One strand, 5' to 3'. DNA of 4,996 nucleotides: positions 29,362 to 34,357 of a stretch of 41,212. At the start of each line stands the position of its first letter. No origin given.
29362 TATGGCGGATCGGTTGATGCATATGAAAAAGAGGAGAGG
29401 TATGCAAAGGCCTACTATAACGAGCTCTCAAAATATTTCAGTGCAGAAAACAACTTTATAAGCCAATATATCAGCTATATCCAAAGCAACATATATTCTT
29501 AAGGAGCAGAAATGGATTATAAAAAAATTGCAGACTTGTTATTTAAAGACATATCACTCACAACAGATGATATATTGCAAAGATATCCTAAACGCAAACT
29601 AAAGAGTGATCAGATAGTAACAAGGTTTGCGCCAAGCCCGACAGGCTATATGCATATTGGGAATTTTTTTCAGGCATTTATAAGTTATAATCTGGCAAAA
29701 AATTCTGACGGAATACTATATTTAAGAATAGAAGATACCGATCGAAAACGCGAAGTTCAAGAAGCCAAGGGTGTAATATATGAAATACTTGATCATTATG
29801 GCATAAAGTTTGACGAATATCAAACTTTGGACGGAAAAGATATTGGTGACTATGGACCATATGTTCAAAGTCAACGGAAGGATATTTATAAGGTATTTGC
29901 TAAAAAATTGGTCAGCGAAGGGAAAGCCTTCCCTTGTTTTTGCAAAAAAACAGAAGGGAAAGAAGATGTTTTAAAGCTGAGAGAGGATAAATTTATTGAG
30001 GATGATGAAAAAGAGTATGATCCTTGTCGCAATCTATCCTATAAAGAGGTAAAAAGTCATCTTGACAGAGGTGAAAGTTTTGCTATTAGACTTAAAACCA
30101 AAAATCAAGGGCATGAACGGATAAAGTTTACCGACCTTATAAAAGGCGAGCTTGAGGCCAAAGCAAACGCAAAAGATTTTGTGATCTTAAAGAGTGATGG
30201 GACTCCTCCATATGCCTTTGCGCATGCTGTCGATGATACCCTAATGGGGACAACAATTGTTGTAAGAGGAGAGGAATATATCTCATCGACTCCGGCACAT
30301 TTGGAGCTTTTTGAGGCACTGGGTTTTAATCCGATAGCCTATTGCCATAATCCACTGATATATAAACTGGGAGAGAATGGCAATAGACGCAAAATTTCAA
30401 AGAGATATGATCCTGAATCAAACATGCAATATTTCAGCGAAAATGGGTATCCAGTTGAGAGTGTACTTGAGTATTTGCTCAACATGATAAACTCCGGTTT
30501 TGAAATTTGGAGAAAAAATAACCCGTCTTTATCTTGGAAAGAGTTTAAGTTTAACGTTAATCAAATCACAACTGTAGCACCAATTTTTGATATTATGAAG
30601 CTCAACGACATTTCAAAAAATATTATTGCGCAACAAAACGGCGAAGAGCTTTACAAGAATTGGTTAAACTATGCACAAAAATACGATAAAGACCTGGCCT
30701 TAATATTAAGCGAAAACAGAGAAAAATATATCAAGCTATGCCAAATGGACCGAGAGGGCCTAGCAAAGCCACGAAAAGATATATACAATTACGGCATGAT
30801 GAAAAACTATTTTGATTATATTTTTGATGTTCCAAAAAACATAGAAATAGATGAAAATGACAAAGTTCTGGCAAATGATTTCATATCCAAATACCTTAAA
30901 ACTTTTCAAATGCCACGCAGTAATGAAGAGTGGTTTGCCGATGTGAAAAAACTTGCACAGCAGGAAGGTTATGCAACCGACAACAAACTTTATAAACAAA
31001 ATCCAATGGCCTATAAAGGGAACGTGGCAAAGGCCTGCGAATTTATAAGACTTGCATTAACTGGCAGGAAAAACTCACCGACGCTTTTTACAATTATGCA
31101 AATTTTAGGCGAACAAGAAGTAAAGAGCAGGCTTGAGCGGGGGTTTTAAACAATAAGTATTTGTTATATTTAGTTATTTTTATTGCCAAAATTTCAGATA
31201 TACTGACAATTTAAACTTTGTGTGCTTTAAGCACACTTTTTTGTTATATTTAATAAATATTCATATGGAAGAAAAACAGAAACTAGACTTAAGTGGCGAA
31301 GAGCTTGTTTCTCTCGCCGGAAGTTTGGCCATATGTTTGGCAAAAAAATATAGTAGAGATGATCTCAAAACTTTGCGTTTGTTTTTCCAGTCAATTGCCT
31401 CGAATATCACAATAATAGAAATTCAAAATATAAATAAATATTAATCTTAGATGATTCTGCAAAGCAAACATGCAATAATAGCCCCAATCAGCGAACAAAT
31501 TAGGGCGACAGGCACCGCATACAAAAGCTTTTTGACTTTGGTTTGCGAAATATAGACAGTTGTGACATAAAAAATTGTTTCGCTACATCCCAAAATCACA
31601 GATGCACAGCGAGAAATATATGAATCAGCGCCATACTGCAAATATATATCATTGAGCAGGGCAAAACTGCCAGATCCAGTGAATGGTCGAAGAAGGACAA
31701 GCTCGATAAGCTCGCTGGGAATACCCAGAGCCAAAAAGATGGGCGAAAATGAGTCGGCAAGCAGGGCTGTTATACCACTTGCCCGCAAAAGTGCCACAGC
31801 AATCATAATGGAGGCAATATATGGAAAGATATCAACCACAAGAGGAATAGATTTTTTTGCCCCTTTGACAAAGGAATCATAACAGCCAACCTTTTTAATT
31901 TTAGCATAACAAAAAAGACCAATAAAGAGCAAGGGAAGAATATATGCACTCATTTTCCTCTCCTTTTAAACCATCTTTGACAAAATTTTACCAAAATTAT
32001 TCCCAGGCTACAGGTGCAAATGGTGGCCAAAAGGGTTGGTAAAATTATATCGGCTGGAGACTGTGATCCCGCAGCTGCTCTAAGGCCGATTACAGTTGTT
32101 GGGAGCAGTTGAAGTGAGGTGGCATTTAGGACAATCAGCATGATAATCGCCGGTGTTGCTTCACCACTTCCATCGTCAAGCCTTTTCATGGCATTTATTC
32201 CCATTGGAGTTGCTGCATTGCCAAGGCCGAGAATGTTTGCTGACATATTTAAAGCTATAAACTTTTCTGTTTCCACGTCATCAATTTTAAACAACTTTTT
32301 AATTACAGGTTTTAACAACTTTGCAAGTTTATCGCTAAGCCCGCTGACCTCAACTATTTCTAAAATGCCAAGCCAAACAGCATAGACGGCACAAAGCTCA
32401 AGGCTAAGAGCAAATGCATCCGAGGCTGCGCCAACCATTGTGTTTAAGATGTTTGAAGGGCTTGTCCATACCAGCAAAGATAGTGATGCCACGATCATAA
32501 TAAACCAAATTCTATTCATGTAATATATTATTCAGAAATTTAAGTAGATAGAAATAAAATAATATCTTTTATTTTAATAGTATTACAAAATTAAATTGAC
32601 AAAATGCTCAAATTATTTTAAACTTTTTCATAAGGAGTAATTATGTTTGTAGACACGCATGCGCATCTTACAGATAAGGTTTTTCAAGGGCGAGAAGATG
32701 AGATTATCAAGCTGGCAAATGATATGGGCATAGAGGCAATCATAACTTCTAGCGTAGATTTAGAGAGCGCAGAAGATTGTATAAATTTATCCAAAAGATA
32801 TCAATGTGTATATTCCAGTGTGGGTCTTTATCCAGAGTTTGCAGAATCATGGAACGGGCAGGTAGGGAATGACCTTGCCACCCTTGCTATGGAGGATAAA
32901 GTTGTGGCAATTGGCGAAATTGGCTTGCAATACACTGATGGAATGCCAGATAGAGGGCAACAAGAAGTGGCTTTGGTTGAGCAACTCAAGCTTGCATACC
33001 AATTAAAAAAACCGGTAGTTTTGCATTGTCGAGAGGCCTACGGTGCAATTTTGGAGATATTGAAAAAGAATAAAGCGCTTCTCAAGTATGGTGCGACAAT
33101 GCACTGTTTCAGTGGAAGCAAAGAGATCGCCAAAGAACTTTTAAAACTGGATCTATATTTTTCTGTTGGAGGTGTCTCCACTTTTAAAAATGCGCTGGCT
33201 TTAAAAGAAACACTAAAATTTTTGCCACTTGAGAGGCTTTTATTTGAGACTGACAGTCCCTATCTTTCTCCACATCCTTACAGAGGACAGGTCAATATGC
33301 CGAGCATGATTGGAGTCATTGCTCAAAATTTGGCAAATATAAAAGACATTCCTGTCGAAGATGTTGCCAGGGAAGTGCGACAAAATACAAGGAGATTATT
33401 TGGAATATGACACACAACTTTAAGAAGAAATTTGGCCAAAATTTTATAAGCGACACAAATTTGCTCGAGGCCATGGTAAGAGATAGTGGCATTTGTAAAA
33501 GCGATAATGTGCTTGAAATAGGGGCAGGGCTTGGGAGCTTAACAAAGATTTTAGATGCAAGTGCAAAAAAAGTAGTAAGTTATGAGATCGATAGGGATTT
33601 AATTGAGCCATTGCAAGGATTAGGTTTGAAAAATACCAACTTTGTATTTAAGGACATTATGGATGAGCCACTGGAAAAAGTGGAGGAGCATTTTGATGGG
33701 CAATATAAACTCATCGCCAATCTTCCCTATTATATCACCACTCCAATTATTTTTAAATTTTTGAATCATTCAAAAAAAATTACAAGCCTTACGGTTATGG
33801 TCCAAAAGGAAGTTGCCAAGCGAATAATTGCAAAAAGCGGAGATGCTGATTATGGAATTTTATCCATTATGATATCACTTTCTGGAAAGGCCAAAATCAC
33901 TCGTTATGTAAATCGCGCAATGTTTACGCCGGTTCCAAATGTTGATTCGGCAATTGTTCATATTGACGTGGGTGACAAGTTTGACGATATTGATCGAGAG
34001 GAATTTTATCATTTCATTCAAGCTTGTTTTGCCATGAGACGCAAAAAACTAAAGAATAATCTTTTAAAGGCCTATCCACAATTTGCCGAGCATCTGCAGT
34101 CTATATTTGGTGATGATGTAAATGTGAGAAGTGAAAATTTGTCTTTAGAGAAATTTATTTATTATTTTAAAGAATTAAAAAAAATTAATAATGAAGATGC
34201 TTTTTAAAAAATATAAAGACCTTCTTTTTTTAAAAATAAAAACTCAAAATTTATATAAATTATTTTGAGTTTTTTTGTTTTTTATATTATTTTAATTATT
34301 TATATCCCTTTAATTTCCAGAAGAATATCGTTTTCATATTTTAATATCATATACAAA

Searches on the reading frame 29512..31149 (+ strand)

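Call 7: search_protein_families(library=pfam, proteins=[window:29512-31149:+], max_evalue=0.00001)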
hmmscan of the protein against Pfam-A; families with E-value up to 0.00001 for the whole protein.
window:29512-31149:+ (545 aa): 2 families
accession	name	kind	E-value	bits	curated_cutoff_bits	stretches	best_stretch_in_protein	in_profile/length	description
PF00749.27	tRNA-synt_1c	-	5e-65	219.9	23.4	1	34-325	1-275/314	tRNA synthetases class I (E and Q), catalytic domain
PF19269.4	Anticodon_2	-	3.3e-08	34.5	23.6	1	507-544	103-140/141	Anticodon binding domain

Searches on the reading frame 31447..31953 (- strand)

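Call 7: search_protein_families(library=pfam, proteins=[window:31447-31953:-], max_evalue=0.00001)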
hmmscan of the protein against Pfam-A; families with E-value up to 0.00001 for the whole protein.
window:31447-31953:- (168 aa): 1 family
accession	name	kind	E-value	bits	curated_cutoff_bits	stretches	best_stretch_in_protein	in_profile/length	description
PF07670.19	Gate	-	3e-08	34.5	29.6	1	40-138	2-101/104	Nucleoside recognition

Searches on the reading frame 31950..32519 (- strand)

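Call 7: search_protein_families(library=pfam, proteins=[window:31950-32519:-], max_evalue=0.00001)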
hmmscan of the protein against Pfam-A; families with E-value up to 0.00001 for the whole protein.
window:31950-32519:- (189 aa): 1 family
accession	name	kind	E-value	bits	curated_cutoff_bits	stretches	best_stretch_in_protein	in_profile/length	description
PF07670.19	Gate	-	3.5e-06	27.9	29.6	1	45-146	7-100/104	Nucleoside recognition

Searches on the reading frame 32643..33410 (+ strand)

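Call 7: search_protein_families(library=pfam, proteins=[window:32643-33410:+], max_evalue=0.00001)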
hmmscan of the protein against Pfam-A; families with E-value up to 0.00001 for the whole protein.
window:32643-33410:+ (255 aa): 1 family
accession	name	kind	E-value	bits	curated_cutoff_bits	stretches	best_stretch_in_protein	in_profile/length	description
PF01026.27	TatD_DNase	-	2e-74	250.6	27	1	3-254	1-253/253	TatD related DNase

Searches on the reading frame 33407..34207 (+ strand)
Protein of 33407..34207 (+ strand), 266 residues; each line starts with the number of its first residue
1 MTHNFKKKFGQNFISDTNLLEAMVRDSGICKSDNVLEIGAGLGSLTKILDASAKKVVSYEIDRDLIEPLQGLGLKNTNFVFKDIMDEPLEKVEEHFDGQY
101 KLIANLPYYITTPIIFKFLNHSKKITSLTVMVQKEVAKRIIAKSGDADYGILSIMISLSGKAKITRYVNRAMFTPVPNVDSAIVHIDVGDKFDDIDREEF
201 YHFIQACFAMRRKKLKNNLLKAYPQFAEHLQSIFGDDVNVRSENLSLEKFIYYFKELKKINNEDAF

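Call 7: search_protein_families(library=pfam, proteins=[window:33407-34207:+], max_evalue=0.00001)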
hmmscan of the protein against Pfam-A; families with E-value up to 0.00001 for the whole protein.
window:33407-34207:+ (266 aa): 1 family
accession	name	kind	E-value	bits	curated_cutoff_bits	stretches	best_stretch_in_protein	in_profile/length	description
PF00398.26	RrnaAD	-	7.9e-54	182.9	24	1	3-258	2-262/263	Ribosomal RNA adenine dimethylase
